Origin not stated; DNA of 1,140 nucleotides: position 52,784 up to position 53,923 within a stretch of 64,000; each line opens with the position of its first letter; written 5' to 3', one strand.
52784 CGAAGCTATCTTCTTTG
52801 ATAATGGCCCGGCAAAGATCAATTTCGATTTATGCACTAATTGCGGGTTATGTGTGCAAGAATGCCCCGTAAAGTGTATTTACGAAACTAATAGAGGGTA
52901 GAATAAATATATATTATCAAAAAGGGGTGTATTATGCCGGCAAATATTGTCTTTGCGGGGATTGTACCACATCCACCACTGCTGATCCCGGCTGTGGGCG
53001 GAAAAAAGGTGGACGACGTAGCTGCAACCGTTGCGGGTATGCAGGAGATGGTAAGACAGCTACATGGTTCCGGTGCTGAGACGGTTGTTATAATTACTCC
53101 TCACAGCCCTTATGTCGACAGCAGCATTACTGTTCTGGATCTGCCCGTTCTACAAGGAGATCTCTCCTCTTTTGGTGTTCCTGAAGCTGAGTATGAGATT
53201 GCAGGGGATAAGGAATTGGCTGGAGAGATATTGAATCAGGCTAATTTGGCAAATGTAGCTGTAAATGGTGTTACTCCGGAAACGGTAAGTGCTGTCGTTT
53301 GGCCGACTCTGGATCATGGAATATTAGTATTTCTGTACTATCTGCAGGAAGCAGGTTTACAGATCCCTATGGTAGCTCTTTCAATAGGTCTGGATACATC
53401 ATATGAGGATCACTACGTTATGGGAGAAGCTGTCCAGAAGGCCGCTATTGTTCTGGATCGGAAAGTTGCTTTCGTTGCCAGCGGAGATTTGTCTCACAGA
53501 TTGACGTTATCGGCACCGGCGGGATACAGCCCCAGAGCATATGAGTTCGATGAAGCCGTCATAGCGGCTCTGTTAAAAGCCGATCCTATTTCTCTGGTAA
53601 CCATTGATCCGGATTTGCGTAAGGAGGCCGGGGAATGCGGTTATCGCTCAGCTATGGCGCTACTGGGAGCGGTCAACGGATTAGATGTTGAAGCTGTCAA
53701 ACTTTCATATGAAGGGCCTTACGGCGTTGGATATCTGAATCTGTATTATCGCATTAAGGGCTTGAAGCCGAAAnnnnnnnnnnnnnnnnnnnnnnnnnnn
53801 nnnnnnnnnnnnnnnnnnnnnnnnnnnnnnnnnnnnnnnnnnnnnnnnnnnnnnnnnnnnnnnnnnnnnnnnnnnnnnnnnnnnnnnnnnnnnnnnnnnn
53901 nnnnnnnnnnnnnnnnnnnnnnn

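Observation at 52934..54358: LigB/Memo-like extradiol-dioxygenase domain fused to AMMECR1, without a neighbouring radical-SAM partner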

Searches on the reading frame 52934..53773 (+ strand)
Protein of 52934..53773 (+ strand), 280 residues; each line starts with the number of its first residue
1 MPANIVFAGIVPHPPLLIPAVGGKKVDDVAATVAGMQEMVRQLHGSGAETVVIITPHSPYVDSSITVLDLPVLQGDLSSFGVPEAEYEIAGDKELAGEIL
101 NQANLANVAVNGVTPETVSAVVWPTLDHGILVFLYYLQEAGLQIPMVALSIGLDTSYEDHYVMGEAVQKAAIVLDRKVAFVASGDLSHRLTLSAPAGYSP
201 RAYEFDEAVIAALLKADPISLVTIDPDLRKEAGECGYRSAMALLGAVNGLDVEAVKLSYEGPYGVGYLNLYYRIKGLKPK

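Call 55: search_solved_structures(query=window:52934-53773:+, max_evalue=1, show_alignments=5)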
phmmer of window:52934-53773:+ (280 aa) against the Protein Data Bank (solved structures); distinct sequences matched with E-value up to 1: 11.
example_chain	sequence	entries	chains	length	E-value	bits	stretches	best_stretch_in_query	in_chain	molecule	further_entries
5hee_A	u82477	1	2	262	4.7e-09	39.7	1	30-266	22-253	Putative uncharacterized protein, TK2203 protein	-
8iq8_A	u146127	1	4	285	0.00049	23.2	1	6-214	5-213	3,4-dihydroxyphenylacetate 2,3-dioxygenase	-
8k04_A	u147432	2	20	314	0.18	14.8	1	95-190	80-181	2,3-dihydroxyphenylpropionate/2,3-dihydroxicinnamic acid 1,2-dioxygenase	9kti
8bd3_S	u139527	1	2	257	0.52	13.3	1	177-263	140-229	Chlorophyll a b-binding CP26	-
6nm1_A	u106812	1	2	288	0.69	12.9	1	116-202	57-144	Fatty acid Kinase (Fak) B1 protein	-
6alw_A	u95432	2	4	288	0.73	12.8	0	116-202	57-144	EDD domain protein, DegV family | Fatty acid Kinase (Fak) B1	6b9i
5woo_A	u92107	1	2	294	0.75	12.7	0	116-202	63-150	EDD domain protein, DegV family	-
6nyu_A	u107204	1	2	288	0.76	12.7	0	116-202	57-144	DegV domain-containing protein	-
7scl_A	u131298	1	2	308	0.79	12.7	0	116-202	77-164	Fatty Acid Kinase B1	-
5uto_A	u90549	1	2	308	0.81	12.6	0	116-202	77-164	EDD domain protein, DegV family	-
1z47_A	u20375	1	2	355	0.87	12.5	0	36-119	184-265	putative ABC-transporter ATP-binding protein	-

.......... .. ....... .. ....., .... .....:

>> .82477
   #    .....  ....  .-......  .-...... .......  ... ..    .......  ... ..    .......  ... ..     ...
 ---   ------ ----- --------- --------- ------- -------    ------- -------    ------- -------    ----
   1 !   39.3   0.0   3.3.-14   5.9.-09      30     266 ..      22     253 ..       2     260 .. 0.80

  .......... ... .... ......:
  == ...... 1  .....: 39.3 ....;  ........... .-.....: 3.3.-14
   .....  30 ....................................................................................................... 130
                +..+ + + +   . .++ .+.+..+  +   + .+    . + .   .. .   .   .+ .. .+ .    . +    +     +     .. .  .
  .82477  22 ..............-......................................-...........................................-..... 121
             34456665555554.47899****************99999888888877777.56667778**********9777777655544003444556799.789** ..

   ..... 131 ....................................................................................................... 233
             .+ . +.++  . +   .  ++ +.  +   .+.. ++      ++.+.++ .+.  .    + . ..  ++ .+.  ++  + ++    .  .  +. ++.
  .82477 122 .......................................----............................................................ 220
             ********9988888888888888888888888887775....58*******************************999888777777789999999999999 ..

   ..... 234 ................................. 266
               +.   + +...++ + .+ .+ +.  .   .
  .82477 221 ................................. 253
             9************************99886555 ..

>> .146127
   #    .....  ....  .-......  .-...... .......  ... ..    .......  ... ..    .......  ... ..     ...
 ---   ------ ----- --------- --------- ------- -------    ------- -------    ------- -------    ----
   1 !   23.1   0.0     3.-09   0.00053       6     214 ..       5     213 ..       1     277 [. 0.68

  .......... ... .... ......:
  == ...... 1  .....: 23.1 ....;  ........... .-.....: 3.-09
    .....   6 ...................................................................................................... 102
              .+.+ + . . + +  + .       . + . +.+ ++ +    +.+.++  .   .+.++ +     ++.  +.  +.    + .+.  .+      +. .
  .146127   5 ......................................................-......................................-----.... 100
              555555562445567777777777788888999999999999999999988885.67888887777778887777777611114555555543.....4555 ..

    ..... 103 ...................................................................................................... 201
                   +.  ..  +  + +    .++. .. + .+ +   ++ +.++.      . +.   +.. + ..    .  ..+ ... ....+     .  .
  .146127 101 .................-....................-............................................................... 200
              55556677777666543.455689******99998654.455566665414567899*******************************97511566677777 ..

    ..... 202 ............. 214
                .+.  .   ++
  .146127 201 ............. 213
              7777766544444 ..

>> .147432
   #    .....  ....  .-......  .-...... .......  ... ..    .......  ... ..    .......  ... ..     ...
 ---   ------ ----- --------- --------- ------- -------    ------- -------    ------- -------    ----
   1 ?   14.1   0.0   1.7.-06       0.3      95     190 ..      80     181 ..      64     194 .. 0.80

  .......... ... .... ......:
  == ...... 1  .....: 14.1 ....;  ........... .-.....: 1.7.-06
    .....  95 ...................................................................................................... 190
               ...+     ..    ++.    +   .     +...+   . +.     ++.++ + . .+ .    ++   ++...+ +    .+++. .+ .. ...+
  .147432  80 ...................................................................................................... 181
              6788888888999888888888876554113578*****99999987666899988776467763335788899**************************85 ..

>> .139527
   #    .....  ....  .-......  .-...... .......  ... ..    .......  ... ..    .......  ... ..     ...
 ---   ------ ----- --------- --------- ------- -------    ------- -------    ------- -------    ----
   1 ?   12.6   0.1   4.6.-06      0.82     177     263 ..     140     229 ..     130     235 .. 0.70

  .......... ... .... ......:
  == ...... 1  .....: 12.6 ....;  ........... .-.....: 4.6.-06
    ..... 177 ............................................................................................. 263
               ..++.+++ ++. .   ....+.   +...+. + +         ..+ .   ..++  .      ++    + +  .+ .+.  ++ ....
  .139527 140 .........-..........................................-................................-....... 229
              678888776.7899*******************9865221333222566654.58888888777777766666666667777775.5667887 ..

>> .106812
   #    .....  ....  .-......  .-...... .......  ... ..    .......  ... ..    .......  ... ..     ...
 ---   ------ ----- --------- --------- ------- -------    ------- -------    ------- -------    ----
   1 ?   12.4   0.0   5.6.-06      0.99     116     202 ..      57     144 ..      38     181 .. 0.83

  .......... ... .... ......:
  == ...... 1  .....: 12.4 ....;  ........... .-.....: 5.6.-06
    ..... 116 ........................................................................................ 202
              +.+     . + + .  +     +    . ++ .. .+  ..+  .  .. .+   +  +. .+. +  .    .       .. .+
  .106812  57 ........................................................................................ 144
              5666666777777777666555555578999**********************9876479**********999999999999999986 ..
